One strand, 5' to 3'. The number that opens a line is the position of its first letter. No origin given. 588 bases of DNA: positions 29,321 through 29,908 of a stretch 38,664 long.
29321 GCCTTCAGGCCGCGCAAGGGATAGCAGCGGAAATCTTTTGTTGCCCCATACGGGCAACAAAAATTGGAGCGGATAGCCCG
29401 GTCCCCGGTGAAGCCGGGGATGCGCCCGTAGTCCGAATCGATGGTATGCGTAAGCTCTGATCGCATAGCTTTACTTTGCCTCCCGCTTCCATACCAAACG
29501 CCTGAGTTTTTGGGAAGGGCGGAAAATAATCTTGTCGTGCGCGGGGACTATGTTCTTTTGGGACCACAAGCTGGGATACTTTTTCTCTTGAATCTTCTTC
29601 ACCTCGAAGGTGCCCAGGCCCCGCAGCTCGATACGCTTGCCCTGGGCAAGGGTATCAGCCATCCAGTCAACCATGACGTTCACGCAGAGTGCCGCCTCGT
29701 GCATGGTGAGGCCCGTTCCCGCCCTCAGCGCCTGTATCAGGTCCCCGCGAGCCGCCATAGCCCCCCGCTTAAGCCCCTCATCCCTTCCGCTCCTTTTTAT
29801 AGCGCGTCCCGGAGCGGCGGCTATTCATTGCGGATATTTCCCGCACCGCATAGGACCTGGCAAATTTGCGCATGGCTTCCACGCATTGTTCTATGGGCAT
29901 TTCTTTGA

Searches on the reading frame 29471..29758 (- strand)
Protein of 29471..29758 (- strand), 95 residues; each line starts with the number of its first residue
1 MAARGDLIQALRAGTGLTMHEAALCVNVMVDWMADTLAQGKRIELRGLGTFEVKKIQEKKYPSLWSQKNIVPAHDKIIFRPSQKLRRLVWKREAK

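Call 82: search_protein_families(library=pfam, proteins=[window:29471-29758:-], max_evalue=0.01)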
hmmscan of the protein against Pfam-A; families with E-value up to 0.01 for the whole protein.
window:29471-29758:- (95 aa): 3 families
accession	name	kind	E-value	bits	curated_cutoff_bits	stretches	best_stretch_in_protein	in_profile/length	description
PF00216.26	Bac_DNA_binding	-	2e-15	57.2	22.4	1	4-88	3-88/90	Bacterial DNA-binding protein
PF18291.6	HU-HIG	-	1.2e-07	32.3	26.2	1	7-89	37-118/125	HU domain fused to wHTH, Ig, or Glycine-rich motif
PF18175.6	HU-CCDC81_bac_2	-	0.00019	21.7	35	1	7-54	3-50/70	CCDC81-like prokaryotic HU domain 2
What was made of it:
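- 29471..29758 (-): HU/IHF-like DNA-binding protein gene, downstream of the repeat array. Pfam Bac_DNA_binding E 2e-15 (call 82).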
